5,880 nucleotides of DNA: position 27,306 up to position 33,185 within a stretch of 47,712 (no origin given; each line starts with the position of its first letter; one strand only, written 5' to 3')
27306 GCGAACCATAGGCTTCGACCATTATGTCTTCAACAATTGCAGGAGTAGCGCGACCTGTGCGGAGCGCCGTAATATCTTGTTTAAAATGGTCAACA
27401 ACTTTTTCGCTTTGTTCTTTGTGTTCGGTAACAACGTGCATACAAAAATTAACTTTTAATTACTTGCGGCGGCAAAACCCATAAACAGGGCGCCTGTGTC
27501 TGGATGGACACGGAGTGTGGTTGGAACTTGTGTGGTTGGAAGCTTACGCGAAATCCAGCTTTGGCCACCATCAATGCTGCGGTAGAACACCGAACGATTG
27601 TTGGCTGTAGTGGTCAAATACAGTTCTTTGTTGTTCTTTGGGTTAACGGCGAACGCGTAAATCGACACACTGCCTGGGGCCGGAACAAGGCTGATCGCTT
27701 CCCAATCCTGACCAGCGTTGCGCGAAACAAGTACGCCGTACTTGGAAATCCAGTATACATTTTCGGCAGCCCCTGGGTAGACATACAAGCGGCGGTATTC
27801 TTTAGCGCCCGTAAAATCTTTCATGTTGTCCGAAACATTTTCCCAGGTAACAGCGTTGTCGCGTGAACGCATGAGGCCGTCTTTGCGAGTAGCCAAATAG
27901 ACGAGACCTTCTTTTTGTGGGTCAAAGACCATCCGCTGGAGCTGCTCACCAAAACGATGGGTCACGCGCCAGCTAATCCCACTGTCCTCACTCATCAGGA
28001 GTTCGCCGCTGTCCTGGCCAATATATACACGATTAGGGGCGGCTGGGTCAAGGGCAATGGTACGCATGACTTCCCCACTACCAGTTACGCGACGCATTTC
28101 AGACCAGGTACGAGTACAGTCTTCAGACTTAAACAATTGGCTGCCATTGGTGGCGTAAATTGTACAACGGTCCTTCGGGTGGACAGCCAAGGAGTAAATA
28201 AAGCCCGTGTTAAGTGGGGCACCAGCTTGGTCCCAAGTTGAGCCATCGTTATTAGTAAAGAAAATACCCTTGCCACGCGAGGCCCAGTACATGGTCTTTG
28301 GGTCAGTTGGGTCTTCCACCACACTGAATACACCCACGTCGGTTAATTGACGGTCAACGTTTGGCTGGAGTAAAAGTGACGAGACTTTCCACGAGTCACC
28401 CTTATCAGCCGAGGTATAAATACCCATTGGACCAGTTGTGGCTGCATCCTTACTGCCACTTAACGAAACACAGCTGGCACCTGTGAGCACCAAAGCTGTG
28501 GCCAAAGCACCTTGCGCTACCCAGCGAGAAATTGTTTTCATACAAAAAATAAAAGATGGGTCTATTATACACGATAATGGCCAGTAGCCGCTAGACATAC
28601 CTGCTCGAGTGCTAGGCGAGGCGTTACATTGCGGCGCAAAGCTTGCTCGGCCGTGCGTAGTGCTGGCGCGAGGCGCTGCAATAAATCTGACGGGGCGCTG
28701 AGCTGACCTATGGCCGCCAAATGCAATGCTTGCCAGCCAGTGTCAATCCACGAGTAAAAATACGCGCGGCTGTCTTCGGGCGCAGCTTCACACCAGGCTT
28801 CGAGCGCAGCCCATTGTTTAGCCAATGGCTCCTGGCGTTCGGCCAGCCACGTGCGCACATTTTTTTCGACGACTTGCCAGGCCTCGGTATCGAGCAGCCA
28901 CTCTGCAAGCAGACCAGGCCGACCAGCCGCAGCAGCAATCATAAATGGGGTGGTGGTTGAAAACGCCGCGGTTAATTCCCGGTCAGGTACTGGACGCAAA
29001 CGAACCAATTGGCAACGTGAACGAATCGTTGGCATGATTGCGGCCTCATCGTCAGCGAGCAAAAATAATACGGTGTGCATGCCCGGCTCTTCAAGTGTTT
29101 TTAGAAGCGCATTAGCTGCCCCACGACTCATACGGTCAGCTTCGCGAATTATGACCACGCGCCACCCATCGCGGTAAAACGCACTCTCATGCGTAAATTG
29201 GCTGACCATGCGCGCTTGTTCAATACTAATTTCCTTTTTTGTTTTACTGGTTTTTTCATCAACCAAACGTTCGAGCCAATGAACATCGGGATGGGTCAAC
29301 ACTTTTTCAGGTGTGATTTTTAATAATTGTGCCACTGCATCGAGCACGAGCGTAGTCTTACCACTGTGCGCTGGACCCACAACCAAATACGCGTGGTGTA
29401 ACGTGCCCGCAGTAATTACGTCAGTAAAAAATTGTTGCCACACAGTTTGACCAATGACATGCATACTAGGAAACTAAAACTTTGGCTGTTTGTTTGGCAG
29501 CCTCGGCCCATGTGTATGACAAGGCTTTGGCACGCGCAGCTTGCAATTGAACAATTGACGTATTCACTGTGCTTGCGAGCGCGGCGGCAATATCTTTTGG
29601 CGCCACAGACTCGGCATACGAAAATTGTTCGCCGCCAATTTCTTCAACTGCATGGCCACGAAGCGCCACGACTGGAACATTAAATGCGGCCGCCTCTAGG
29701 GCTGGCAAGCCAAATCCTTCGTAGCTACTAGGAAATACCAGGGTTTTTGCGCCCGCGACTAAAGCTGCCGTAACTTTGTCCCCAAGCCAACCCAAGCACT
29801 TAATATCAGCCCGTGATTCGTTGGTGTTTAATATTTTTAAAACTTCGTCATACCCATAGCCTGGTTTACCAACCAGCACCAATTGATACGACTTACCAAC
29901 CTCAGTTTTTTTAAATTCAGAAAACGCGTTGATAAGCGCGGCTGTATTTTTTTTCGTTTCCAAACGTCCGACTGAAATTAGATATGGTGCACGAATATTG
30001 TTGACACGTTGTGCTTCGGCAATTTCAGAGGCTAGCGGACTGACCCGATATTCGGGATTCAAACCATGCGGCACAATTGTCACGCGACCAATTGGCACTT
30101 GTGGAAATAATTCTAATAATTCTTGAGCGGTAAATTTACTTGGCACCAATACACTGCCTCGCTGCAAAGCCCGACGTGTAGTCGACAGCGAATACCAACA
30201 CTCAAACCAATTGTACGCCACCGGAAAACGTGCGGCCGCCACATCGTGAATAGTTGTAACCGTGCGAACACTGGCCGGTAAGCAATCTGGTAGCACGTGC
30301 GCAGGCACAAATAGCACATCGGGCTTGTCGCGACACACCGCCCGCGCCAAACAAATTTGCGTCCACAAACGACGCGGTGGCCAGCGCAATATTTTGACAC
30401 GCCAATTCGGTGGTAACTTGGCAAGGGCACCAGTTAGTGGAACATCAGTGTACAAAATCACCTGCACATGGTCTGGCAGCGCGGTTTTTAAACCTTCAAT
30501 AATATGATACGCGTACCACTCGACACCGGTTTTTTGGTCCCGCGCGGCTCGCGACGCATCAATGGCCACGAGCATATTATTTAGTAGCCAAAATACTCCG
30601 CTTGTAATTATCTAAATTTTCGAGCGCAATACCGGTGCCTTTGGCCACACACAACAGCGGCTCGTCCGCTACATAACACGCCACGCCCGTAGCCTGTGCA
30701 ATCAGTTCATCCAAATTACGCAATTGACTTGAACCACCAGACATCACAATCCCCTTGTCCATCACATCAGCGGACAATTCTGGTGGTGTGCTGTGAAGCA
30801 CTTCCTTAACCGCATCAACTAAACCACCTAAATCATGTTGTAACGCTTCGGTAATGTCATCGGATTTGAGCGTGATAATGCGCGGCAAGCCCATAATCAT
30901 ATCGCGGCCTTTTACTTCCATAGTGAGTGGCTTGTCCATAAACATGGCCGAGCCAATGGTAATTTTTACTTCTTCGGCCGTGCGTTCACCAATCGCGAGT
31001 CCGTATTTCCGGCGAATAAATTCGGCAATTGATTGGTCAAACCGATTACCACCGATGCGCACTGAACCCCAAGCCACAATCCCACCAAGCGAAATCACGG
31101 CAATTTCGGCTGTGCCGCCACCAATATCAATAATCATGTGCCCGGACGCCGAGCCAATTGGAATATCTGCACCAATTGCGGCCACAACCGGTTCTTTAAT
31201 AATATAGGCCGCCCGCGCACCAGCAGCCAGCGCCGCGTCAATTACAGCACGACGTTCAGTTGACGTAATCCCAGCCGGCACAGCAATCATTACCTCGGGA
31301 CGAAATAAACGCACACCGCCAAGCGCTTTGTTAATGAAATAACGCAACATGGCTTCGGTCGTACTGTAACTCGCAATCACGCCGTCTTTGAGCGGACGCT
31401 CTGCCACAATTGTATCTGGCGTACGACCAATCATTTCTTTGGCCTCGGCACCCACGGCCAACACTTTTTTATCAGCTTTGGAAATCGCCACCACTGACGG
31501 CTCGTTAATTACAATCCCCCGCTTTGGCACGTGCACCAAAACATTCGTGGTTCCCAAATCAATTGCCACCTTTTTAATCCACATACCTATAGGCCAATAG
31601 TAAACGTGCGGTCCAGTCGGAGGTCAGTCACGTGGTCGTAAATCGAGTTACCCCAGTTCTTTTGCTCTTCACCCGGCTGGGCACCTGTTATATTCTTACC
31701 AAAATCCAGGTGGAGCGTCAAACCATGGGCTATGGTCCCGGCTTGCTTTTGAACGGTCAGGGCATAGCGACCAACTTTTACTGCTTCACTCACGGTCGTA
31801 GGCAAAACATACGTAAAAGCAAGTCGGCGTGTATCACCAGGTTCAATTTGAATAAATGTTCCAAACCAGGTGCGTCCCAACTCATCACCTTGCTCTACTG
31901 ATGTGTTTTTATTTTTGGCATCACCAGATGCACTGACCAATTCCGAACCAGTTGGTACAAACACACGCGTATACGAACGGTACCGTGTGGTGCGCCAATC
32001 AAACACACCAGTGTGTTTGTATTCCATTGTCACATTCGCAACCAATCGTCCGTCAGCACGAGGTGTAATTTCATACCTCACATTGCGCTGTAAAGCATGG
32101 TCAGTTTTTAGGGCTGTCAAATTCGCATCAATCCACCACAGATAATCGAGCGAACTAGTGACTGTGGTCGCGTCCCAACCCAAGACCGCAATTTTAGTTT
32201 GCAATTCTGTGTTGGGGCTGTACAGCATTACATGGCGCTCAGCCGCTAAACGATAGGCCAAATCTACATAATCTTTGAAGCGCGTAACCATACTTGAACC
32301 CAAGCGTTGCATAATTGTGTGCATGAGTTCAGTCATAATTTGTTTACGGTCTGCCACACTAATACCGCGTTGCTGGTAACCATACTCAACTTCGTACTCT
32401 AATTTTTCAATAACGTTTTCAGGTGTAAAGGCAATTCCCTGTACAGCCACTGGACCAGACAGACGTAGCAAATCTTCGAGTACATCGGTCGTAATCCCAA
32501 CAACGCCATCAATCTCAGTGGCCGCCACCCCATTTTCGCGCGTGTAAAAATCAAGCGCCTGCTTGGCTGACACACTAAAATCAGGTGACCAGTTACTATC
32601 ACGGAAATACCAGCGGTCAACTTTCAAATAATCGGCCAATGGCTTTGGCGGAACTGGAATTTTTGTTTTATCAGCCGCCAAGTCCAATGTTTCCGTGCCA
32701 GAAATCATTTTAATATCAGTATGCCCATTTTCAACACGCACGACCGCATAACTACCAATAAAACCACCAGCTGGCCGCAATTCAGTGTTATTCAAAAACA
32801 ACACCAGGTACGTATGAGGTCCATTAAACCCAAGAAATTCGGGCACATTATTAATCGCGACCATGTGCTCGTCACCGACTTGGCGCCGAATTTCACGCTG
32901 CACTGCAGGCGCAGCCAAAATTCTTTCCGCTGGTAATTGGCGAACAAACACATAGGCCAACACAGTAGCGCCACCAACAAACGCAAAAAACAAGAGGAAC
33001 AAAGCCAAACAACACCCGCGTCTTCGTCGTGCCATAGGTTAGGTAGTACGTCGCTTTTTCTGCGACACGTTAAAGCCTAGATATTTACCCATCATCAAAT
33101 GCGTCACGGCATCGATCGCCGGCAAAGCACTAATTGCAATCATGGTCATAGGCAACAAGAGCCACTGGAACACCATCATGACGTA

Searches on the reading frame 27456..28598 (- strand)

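Call 8: search_protein_families(library=pfam, proteins=[window:27456-28598:-], max_evalue=0.001)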
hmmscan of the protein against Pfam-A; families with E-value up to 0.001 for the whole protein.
window:27456-28598:- (380 aa): 2 families
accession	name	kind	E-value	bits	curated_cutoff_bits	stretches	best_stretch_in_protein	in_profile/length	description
PF15902.12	Sortilin-Vps10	-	2.2e-27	96.4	33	3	60-168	3-112/446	Sortilin, neurotensin receptor 3,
PF14870.12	PSII_BNR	-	4.6e-10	39.7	27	1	54-232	121-291/303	Photosynthesis system II assembly factor YCF48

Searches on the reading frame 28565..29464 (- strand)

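Call 8: search_protein_families(library=pfam, proteins=[window:28565-29464:-], max_evalue=0.001)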
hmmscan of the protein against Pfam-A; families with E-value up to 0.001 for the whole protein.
window:28565-29464:- (299 aa): 3 families
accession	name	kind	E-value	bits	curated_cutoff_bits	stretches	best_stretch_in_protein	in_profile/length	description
PF13177.12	DNA_pol3_delta2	-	6.6e-32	111.2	27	1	9-159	5-160/161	DNA polymerase III, delta subunit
PF13401.12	AAA_22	-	5.9e-05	23.8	27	1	26-133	8-120/130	AAA domain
PF00004.35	AAA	-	0.0004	21.3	21.2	1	27-154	2-126/131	ATPase family associated with various cellular activities (AAA)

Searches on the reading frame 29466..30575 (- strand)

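Call 8: search_protein_families(library=pfam, proteins=[window:29466-30575:-], max_evalue=0.001)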
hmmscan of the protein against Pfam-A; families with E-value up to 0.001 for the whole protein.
window:29466-30575:- (369 aa): 4 families
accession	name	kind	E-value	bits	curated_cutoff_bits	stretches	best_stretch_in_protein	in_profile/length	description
PF00534.26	Glycos_transf_1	-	1.7e-19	70.4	26.4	1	195-337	14-156/172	Glycosyl transferases group 1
PF13692.12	Glyco_trans_1_4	-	2.4e-18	67.2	27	1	197-336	2-135/142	Glycosyl transferases group 1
PF13439.12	Glyco_transf_4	-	5.5e-10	40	28.5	1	17-175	3-169/170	Glycosyltransferase Family 4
PF20706.3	GT4-conflict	-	1e-09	38.3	26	1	180-306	179-312/385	Family 4 Glycosyltransferase in conflict systems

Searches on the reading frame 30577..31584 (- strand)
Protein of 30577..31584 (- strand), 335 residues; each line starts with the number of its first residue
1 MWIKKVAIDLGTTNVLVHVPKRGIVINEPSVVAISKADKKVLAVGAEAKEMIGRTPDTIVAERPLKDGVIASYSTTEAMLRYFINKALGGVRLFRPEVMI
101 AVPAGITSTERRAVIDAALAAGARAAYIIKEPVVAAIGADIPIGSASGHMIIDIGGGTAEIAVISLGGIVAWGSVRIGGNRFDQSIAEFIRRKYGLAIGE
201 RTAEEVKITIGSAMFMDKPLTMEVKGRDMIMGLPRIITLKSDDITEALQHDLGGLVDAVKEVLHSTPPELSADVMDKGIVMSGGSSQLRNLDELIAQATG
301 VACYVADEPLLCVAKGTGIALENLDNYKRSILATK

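Call 8: search_protein_families(library=pfam, proteins=[window:30577-31584:-], max_evalue=0.001)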
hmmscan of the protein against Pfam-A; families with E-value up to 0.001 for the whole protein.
window:30577-31584:- (335 aa): 5 families
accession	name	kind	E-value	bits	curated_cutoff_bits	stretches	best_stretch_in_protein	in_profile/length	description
PF06723.19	MreB_Mbl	-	1.1e-131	439.1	27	1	4-328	2-326/327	MreB/Mbl protein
PF00012.26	HSP70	-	2.2e-11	43.1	20.6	1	97-316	135-367/599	Hsp70 protein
PF14450.12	FtsA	-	3.8e-11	43.9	31.8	1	151-304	2-108/127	Cell division protein FtsA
PF00022.25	Actin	-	3.9e-08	32.7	27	1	29-193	31-190/410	Actin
PF11104.14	PilM_2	-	5.8e-05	22.6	27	0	278-307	277-306/340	Type IV pilus assembly protein PilM;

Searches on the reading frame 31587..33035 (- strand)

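Call 8: search_protein_families(library=pfam, proteins=[window:31587-33035:-], max_evalue=0.001)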
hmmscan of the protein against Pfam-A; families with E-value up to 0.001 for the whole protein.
window:31587-33035:- (482 aa): 1 family
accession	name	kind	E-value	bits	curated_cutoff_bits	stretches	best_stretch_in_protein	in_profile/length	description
PF13196.11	DUF4012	-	2.6e-31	109.5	28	1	71-215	1-142/144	Protein of unknown function (DUF4012)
